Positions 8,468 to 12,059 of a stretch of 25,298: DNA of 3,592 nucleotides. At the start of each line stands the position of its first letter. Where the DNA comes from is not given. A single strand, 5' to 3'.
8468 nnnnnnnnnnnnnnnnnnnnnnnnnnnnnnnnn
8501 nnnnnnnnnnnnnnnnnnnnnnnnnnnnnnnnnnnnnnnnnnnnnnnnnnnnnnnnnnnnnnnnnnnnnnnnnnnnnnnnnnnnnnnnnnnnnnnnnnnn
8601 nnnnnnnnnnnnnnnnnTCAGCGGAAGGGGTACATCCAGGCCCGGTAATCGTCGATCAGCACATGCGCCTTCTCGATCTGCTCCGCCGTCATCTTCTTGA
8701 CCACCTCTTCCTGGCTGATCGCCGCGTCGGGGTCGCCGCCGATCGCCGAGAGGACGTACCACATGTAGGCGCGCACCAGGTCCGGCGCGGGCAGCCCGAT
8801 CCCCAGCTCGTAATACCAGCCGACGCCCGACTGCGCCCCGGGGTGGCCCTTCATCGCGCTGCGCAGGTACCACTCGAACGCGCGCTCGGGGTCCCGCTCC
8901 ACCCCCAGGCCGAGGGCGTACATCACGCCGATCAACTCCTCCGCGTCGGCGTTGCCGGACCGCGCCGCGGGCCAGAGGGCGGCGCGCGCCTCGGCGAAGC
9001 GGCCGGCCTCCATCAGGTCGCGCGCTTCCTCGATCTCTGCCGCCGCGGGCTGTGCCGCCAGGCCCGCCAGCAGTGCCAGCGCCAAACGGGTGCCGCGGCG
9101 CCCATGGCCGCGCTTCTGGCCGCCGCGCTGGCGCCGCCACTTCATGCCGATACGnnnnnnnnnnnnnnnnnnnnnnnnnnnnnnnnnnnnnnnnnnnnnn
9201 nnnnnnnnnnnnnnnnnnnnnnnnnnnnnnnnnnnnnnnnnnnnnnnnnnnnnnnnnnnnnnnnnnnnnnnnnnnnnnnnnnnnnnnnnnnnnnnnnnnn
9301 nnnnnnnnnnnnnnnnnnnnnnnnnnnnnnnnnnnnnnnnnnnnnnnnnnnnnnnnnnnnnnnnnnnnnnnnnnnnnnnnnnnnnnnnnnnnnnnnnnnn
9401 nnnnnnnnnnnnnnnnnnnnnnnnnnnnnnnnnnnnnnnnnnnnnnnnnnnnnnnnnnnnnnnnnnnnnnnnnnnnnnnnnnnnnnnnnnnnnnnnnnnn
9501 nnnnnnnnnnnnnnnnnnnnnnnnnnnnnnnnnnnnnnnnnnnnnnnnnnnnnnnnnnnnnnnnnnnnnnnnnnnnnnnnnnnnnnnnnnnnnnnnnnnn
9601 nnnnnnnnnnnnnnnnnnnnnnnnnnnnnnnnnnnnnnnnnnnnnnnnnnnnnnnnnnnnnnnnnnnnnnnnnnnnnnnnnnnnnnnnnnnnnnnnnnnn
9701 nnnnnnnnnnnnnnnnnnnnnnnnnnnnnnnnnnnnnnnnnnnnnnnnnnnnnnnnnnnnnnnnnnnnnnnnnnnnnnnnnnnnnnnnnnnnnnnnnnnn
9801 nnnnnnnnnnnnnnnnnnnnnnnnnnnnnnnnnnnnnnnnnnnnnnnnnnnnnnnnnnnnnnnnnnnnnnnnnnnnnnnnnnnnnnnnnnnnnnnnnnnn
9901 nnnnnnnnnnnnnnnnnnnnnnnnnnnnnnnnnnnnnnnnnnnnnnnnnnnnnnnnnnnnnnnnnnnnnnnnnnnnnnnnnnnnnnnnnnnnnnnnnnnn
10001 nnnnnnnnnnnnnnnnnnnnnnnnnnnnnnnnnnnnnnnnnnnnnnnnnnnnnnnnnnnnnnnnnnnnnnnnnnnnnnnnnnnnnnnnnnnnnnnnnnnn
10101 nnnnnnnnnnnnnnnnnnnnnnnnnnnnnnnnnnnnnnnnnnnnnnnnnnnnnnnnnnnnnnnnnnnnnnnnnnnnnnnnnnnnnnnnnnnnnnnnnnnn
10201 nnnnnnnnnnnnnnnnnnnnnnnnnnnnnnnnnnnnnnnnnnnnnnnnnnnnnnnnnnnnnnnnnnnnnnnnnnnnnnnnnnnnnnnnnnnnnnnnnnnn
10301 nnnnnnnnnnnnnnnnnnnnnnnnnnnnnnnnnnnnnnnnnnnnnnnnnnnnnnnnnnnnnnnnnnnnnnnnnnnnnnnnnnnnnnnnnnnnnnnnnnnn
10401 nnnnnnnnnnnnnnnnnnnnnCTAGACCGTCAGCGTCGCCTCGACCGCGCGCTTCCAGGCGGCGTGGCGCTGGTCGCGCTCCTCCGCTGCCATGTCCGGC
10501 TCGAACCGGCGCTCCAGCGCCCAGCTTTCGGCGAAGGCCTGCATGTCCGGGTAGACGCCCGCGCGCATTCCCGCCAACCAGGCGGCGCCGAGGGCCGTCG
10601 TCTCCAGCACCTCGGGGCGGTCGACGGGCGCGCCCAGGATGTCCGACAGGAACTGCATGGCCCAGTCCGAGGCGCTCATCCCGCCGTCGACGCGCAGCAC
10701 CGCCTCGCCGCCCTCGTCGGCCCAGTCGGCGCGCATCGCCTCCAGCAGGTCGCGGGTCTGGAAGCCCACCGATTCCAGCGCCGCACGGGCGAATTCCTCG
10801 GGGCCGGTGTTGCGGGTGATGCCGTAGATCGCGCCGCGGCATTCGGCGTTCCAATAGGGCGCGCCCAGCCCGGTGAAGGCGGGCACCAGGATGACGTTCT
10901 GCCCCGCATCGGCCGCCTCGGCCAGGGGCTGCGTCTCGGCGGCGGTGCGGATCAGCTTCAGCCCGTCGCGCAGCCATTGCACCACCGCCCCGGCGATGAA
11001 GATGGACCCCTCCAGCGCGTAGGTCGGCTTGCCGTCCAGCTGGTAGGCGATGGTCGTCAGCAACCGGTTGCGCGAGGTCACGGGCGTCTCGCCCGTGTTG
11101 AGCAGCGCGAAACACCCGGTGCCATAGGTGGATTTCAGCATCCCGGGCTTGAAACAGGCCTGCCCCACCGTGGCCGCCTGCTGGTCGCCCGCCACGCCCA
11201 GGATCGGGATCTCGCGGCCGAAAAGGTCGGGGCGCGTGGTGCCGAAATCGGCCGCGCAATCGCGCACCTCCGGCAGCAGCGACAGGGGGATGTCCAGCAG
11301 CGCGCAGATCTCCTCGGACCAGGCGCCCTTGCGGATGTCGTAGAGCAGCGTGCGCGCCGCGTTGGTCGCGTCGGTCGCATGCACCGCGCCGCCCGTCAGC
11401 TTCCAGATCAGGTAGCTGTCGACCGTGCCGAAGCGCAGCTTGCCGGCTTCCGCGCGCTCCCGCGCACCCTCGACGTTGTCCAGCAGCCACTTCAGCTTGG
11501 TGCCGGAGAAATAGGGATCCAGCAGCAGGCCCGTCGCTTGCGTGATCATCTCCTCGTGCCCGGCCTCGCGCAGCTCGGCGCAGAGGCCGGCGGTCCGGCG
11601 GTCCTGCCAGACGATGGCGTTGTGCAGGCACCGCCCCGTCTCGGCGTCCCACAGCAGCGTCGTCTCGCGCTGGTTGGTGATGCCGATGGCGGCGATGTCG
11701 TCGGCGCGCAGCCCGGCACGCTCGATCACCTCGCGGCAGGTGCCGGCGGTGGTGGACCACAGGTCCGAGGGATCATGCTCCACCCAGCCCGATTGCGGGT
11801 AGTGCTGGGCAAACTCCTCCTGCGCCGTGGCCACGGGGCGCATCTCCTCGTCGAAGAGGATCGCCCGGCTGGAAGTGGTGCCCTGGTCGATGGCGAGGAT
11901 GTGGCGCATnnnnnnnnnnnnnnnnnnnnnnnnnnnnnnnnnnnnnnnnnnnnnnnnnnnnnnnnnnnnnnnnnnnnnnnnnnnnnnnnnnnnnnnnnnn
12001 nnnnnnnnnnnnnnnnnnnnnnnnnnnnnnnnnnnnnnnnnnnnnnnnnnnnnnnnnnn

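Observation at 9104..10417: Diheme bCcP/MauG-superfamily enzyme with a non-canonical residue set (FHDGR instead of FWDGR; His at the heme-2 distal position)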

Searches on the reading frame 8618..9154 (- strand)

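Call 9: search_protein_families(library=pfam, proteins=[window:8618-9154:-], max_evalue=0.0001)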
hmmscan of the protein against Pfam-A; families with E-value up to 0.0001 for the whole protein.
window:8618-9154:- (178 aa): 1 family
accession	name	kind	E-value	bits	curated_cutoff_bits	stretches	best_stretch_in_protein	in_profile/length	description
PF08238.18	Sel1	-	1e-15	58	30.7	1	69-104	1-36/36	Sel1 repeat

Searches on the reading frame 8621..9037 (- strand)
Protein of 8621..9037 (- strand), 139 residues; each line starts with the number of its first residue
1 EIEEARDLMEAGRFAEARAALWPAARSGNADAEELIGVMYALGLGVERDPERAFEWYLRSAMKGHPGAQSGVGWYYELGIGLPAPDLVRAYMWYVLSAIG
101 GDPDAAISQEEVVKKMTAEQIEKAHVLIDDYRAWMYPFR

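Call 80: search_solved_structures(query=window:8621-9037:-, max_evalue=0.001, show_alignments=0)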
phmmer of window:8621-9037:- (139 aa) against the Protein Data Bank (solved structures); distinct sequences matched with E-value up to 0.001: 17.
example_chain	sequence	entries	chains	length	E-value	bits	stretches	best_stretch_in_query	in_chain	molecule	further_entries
8sxq_A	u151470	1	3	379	4.7e-44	153.4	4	10-105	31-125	SEL-1 repeat protein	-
6ok3_A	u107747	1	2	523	7.3e-39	136.6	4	20-103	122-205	Sel1 repeat protein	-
4bwr_A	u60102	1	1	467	1.6e-38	135.5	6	24-100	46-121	PROTEIN CORRESPONDING TO LOCUS C5321 FROM CFT073 E.COLI STRAIN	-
6deh_A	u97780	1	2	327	9.3e-37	129.7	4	25-131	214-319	TPR repeat protein, protein-protein interaction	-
6ork_A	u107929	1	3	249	8e-33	117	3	2-107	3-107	Sel1 repeat protein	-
6ur7_A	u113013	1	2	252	1.4e-31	113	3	7-96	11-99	Sel1 repeat family protein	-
6onw_A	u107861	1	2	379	1.1e-23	87.4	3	20-102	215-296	Sel1 repeat protein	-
9uav_C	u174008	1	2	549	2.2e-18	70.2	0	24-84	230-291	Protein sel-1 homolog 1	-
8ket_C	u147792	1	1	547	2.9e-18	69.8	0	24-84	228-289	Protein sel-1 homolog 1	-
9og0_C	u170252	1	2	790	4e-18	69.3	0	24-84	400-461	Protein sel-1 homolog 1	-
8kes_D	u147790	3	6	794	3.3e-17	66.4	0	24-84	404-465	Protein sel-1 homolog 1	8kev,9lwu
6orc_A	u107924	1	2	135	6.6e-16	62.2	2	39-104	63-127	Sel1 repeat protein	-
6ok0_A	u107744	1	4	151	1e-11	48.6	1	32-104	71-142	Sel1 repeat protein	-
8d9x_A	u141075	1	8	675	1.7e-10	44.6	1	19-86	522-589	Maltodextrin-binding protein,DAP3-binding cell death enhancer 1 short form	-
5b26_A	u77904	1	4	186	2e-10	44.4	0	24-84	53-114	Protein sel-1 homolog 1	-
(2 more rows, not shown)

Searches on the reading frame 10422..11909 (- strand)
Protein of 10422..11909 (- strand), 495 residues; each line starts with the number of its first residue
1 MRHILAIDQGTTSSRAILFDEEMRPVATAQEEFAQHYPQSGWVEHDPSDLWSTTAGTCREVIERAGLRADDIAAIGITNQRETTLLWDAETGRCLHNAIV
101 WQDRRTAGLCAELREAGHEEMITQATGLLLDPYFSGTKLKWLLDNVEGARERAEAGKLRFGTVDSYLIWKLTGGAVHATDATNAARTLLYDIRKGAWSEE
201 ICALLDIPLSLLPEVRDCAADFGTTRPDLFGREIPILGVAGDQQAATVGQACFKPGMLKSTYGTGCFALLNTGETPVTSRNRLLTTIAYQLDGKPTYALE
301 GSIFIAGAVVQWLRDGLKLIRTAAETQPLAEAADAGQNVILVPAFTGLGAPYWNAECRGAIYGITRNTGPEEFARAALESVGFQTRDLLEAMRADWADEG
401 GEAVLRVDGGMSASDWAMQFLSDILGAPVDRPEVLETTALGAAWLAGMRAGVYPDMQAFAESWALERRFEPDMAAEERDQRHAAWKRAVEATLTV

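Call 10: search_protein_families(library=pfam, proteins=[window:10422-11909:-], max_evalue=0.0001)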
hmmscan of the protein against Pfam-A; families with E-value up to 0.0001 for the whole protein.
window:10422-11909:- (495 aa): 2 families
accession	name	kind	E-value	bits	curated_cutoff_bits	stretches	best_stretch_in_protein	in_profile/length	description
PF00370.27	FGGY_N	-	2.4e-75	253.7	28.8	1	4-249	2-245/245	FGGY family of carbohydrate kinases, N-terminal domain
PF02782.22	FGGY_C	-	6.5e-40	137.5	27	1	260-448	3-196/198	FGGY family of carbohydrate kinases, C-terminal domain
